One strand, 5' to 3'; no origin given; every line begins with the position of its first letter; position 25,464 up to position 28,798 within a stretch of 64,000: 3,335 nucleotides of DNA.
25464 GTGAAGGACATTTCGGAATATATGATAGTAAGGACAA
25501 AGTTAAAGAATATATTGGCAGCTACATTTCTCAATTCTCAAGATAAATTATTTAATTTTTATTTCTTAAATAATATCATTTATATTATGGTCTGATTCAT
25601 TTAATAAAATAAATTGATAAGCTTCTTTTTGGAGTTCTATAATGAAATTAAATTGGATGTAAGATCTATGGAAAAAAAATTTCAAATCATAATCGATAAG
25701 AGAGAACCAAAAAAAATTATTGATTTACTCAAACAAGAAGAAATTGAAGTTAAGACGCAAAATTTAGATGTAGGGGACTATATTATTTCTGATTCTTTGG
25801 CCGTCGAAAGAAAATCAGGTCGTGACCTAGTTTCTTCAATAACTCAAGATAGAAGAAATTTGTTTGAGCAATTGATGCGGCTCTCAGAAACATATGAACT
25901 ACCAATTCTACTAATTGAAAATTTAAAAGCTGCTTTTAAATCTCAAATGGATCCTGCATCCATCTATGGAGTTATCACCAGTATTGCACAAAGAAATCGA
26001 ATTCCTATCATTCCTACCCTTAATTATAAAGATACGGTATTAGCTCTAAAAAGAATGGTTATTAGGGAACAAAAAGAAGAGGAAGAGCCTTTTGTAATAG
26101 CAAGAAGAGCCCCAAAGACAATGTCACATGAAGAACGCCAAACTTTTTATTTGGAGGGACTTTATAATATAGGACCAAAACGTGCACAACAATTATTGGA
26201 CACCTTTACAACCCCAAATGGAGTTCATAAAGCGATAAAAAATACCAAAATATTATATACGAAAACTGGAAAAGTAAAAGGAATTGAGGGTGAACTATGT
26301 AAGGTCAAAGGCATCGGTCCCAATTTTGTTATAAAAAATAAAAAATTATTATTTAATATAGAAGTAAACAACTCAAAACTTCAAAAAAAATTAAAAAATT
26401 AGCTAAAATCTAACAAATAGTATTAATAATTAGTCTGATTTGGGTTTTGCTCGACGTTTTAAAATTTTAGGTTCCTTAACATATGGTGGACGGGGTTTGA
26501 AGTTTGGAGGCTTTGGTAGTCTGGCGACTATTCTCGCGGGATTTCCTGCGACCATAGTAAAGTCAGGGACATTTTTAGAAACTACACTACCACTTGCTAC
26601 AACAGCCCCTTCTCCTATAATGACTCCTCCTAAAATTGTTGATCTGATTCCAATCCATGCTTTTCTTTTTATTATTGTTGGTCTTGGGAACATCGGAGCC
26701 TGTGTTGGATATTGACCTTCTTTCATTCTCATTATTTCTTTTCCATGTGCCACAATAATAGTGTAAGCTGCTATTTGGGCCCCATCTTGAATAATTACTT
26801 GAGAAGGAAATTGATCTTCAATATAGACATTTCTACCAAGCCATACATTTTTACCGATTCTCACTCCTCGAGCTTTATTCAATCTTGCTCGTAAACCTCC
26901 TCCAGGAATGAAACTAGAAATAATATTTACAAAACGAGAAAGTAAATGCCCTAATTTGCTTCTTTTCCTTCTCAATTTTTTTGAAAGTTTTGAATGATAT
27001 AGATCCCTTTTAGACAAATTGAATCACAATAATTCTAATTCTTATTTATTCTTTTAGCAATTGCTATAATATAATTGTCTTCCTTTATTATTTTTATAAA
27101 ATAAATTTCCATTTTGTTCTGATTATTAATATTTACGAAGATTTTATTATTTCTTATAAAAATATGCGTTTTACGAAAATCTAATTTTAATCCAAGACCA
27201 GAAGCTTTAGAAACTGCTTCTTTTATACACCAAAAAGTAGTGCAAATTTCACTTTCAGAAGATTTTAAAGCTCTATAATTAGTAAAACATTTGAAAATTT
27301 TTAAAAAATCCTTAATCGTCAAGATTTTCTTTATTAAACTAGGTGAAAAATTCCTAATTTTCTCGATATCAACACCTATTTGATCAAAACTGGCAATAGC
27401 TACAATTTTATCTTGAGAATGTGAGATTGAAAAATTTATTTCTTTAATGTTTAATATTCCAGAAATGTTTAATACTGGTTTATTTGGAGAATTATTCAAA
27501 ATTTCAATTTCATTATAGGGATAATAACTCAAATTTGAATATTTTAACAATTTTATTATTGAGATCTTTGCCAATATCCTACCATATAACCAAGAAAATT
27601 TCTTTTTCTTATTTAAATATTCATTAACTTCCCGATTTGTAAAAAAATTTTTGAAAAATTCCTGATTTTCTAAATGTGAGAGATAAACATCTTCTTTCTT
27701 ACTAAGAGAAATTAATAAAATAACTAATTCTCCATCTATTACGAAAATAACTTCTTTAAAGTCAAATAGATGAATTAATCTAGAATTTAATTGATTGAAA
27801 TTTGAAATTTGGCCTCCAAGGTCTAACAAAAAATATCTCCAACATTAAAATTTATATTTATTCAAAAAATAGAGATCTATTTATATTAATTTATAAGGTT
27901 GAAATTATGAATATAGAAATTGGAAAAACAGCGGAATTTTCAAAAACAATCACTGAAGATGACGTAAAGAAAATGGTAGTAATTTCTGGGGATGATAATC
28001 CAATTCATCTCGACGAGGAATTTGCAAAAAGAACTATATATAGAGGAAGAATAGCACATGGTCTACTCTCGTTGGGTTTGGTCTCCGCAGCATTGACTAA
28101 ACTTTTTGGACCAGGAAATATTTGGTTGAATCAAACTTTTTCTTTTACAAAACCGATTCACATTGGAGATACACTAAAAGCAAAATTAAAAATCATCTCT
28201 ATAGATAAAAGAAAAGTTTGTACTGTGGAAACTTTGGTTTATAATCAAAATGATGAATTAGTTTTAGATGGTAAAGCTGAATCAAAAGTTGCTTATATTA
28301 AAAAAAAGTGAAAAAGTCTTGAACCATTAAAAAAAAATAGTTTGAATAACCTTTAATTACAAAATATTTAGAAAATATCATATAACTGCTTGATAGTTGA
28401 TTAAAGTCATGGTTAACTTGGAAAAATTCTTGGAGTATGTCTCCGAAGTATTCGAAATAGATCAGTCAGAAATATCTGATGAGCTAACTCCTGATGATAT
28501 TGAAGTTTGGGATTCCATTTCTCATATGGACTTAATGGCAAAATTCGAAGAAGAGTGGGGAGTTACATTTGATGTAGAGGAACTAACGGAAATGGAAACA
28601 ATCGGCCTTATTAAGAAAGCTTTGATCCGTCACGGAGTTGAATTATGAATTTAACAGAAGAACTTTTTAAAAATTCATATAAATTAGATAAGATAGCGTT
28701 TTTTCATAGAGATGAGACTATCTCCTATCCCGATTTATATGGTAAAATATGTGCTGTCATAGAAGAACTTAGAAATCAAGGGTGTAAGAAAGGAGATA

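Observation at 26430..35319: ACP-dependent LuxE/LuxC acyl-reduction cluster mirroring V. cholerae O1 wbeKLMNO: candidate archaeal glycan hydroxyacylation system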

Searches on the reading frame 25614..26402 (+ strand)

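Call 6: search_protein_families(library=pfam, proteins=[window:25614-26402:+], max_evalue=0.01)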
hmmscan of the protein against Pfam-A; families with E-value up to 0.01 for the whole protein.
window:25614-26402:+ (262 aa): 2 families
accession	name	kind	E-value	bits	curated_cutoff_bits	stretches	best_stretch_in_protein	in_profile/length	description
PF02732.21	ERCC4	-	5.5e-25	88.4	24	1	27-147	1-139/140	ERCC4 domain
PF14520.12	HHH_5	-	0.0023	18.8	27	0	185-236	9-45/57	Helix-hairpin-helix domain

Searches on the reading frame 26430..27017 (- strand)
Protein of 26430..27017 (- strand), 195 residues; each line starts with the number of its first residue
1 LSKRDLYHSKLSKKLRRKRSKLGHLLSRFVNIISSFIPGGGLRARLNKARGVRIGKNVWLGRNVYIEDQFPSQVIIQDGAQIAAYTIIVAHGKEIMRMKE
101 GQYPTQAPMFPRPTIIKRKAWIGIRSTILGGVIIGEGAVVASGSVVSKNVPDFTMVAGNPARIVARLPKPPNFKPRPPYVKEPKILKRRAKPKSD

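Call 3: search_protein_families(library=pfam, proteins=[window:26430-27017:-], max_evalue=0.01)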
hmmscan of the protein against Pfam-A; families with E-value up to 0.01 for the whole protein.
window:26430-27017:- (195 aa): 3 families
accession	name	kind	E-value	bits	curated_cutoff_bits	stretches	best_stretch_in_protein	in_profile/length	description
PF00132.30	Hexapep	-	6.3e-14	51.4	27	2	114-147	2-35/36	Bacterial transferase hexapeptide (six repeats)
PF14602.12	Hexapep_2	-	4.2e-09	36.4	27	1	118-147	6-33/34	Hexapeptide repeat of succinyl-transferase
PF25084.1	LbH_EIF2B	-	0.00097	19.6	54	0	54-92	41-78/105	EIF2B subunit epsilon LbH domain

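Call 7: search_protein_families(library=ncbifam, proteins=[window:26430-27017:-], max_evalue=0.001)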
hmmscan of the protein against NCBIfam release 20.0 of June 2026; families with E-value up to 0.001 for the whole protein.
window:26430-27017:- (195 aa): 41 families (the best 25 are shown)
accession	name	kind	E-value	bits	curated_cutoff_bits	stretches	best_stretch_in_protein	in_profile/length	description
NF007240.0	PRK09677.1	equivalog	3.4e-17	62.5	243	1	103-165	120-182/192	putative lipopolysaccharide biosynthesis O-acetyl transferase WbbJ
TIGR03308.1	phn_thr-fam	hypoth_equivalog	1.9e-16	60.5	201.65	1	115-166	110-161/204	phosphonate metabolim protein, transferase hexapeptide repeat family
NF000311.1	Vat_ABCDEFH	equivalog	3.3e-15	56.2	300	1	114-165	111-162/201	Vat family streptogramin A O-acetyltransferase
NF058585.1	HptprglPActTf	PfamEq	1.1e-14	54.4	300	1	50-166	54-159/172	heptaprenylglyceryl phosphate O-acetyltransferase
NF033468.1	stregram_VatI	exception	2.1e-14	53.8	415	1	114-165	113-164/208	streptogramin A O-acetyltransferase Vat(I)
NF007499.0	PRK10092.1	equivalog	2.7e-14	53.4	314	1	110-167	126-183/183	maltose O-acetyltransferase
TIGR03532.1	DapD_Ac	equivalog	1.5e-13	50.9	231.75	1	111-166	158-213/231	2,3,4,5-tetrahydropyridine-2,6-dicarboxylate N-acetyltransferase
TIGR03570.1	NeuD_NnaD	subfamily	1.5e-13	50.8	160.8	1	115-162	155-202/202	NeuD/PglB/VioB family sugar acetyltransferase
NF007797.0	PRK10502.1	subfamily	6.8e-13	48.6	192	1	52-164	73-176/183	WcaF family extracellular polysaccharide biosynthesis acetyltransferase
NF000097.1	stregram_VatC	exception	8.2e-13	48.7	425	1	114-164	119-169/212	streptogramin A O-acetyltransferase Vat(C)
NF041874.1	EPS_EpsC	equivalog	9.9e-13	48.1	150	1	46-166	56-166/168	serine O-acetyltransferase EpsC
NF000101.1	stregram_VatA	exception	2.9e-12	46.7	450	1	116-164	121-169/219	streptogramin A O-acetyltransferase Vat(A)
NF000504.1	stregram_VatH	exception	4e-12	46.5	475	1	113-164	117-168/216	streptogramin A O-acetyltransferase Vat(H)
NF007076.0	PRK09527.1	equivalog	1e-11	44.7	347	1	52-166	76-184/203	galactoside O-acetyltransferase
NF000111.1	stregram_VatD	exception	2.6e-11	43.7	400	1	113-164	113-164/209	streptogramin A O-acetyltransferase Vat(D)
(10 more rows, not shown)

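Call 63: search_solved_structures(query=window:26430-27017:-, show_alignments=1, max_evalue=0.00001)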
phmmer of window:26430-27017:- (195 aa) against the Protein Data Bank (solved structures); distinct sequences matched with E-value up to 0.00001: 45.
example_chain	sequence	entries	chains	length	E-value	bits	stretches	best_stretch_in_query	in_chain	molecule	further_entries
4mzu_A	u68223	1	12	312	1.9e-12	50.4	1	72-165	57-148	WxcM-like protein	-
6ag8_C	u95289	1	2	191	5e-12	49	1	110-167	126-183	Maltose O-acetyltransferase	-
1ocx_A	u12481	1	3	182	1.6e-11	47.3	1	110-167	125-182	MALTOSE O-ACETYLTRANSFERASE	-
3ftt_A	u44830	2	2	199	2.7e-11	46.6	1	51-168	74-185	Putative acetyltransferase SACOL2570 | Galactoside O-acetyltransferase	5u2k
3v4e_A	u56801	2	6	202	2.9e-11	46.5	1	51-168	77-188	Galactoside O-acetyltransferase | Putative acetyltransferase SACOL2570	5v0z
4dcl_A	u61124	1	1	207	3.5e-11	46.2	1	51-168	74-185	Putative acetyltransferase SACOL2570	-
4egg_A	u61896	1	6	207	3.9e-11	46.1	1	51-168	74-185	Putative acetyltransferase SACOL2570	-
3r8y_A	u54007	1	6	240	4.3e-11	45.9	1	108-170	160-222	2,3,4,5-tetrahydropyridine-2,6-dicarboxylate N-acetyltransferase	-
3cj8_A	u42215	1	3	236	6.3e-11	45.4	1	108-168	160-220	2,3,4,5-tetrahydropyridine-2,6-dicarboxylate N-acetyltransferase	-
2ic7_A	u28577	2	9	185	1.1e-10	44.6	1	110-165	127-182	Maltose transacetylase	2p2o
3fs8_A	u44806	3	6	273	4e-10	42.8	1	116-171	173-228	QdtC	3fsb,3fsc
1kqa_A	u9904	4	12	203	6.5e-10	42.1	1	50-167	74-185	GALACTOSIDE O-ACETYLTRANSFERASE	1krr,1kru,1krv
3ect_A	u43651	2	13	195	6.6e-10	42.1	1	50-171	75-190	Hexapeptide-repeat containing-acetyltransferase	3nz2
3hjj_A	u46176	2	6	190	6.9e-10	42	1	90-166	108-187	Maltose O-acetyltransferase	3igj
3mqg_A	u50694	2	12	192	8.4e-10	41.7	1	50-165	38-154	Lipopolysaccharides biosynthesis acetyltransferase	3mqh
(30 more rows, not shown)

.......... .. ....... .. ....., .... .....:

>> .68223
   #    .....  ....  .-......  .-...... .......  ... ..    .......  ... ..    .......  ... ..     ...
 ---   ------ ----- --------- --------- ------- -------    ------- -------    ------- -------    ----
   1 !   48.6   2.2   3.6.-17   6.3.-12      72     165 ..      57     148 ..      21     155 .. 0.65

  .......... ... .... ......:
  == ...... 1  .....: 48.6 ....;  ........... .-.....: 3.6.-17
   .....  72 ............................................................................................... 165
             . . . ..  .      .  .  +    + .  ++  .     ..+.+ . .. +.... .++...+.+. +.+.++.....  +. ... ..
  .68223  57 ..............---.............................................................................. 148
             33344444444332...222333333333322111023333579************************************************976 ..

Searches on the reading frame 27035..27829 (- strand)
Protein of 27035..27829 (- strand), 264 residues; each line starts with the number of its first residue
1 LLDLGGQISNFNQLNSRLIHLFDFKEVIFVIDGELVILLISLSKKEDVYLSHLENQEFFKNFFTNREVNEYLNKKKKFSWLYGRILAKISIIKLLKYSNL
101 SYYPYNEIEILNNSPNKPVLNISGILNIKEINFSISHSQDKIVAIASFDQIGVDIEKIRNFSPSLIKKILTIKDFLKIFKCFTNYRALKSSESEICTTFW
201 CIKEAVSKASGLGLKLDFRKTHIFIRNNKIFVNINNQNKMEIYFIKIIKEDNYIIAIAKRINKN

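Call 3: search_protein_families(library=pfam, proteins=[window:27035-27829:-], max_evalue=0.01)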
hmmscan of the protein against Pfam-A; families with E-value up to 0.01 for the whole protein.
window:27035-27829:- (264 aa): 2 families
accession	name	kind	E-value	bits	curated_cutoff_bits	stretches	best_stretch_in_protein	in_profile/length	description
PF01648.25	ACPS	-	1.7e-16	60.6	25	1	150-258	1-111/111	4'-phosphopantetheinyl transferase superfamily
PF22624.1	AASDHPPT_N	-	1.2e-05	25.9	27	1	67-147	24-97/100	4'-phosphopantetheinyl transferase, N-terminal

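Call 7: search_protein_families(library=ncbifam, proteins=[window:27035-27829:-], max_evalue=0.001)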
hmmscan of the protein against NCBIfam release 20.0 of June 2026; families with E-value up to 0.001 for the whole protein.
window:27035-27829:- (264 aa): 11 families
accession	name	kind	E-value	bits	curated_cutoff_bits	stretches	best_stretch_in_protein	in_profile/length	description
TIGR00556.1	pantethn_trn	domain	1e-17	64.4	45.35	2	55-143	21-120/128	phosphopantetheine--protein transferase domain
NF042922.1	4PPT_HetI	equivalog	2.4e-09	36.9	370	1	107-258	81-223/235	4'-phosphopantetheinyl transferase HetI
TIGR00516.1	acpS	equivalog_domain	2.9e-08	34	59.8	1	55-144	23-116/125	holo-ACP synthase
NF011250.0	PRK14656.1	equivalog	2.5e-07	30.8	175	0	53-125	21-93/126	holo-[acyl-carrier-protein] synthase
NF011257.0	PRK14663.1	equivalog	5e-07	29.7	186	1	39-147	7-116/123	holo-[acyl-carrier-protein] synthase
NF011253.0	PRK14659.1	equivalog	3.9e-05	24.2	156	0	56-145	24-116/123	holo-[acyl-carrier-protein] synthase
NF000832.0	PRK00070.3-2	equivalog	0.0001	22.6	107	0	151-228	5-74/116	holo-ACP synthase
NF007604.0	PRK10251.1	equivalog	0.00013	21.6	169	1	130-256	86-204/209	enterobactin synthase subunit EntD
NF047349.1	4PPT_AusB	equivalog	0.00018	21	225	1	125-257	75-186/205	aureusimine biosynthesis 4'-phosphopantetheinyl transferase AusB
NF000831.0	PRK00070.3-1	equivalog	0.00023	21.1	124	0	59-147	27-126/130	holo-ACP synthase AcpS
NF007676.0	PRK10351.1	equivalog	0.00091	18.9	174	0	127-177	63-116/195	4'-phosphopantetheinyl transferase AcpT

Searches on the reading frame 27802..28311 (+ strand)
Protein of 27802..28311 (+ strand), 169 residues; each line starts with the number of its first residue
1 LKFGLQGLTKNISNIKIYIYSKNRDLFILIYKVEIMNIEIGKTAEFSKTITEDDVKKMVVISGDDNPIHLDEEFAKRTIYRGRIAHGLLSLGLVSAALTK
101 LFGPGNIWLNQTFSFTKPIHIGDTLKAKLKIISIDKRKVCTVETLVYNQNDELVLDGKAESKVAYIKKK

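Call 3: search_protein_families(library=pfam, proteins=[window:27802-28311:+], max_evalue=0.01)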
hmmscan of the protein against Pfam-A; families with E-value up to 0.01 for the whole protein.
window:27802-28311:+ (169 aa): 2 families
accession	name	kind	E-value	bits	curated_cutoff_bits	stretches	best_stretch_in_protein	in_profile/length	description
PF01575.25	MaoC_dehydratas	-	8.6e-22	77.5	27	1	40-139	6-110/123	MaoC like domain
PF13452.11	FAS1_DH_region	-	1.8e-08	35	22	1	43-156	7-131/132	FAS1-like, dehydratase domain region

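Call 7: search_protein_families(library=ncbifam, proteins=[window:27802-28311:+], max_evalue=0.001)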
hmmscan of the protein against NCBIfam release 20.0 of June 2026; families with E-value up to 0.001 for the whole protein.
window:27802-28311:+ (169 aa): 6 families
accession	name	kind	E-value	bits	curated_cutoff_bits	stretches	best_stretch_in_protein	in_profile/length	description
NF006045.0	PRK08190.1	subfamily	9.3e-28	97.2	282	1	36-160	12-138/467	bifunctional enoyl-CoA hydratase/phosphate acetyltransferase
NF040620.1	fused_HadA_HadB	exception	6.8e-13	48.8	350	1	48-103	210-265/329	fused (3R)-hydroxyacyl-ACP dehydratase subunits HadA/HadB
TIGR02278.1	PaaN-DH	equivalog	2e-11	42.8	562.8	1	31-154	521-653/664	phenylacetic acid degradation bifunctional protein PaaZ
NF010246.0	PRK13693.1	equivalog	4.7e-10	39.6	203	1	40-146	11-123/142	(3R)-hydroxyacyl-ACP dehydratase subunit HadB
NF040624.1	HadA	equivalog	1.3e-05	25.4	180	1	54-156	17-130/144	(3R)-hydroxyacyl-ACP dehydratase subunit HadA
NF010244.0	PRK13691.1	exception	0.00013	21.9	221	1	109-156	87-137/166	(3R)-hydroxyacyl-ACP dehydratase subunit HadC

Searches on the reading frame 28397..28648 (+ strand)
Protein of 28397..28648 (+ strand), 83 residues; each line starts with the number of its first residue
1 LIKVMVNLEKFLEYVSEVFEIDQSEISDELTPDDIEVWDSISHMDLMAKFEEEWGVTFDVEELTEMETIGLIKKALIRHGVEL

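Call 3: search_protein_families(library=pfam, proteins=[window:28397-28648:+], max_evalue=0.01)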
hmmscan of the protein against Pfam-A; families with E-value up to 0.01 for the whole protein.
window:28397-28648:+ (83 aa): 1 family
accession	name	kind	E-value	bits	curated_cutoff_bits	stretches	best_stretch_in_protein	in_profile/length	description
PF00550.31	PP-binding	-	6.7e-06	26.7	20.8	1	10-72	2-63/67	Phosphopantetheine attachment site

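Call 7: search_protein_families(library=ncbifam, proteins=[window:28397-28648:+], max_evalue=0.001)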
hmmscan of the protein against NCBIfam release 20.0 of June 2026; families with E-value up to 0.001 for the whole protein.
window:28397-28648:+ (83 aa): 3 families
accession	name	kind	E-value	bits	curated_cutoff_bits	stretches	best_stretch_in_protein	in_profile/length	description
NF002150.0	PRK00982.1-4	subfamily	3.6e-06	27.1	66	1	9-70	8-69/80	acyl carrier protein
NF002147.0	PRK00982.1-1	equivalog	3.5e-05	23.6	84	1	10-70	11-71/83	acyl carrier protein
NF002148.0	PRK00982.1-2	subfamily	0.00011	22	71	1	8-72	6-70/79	acyl carrier protein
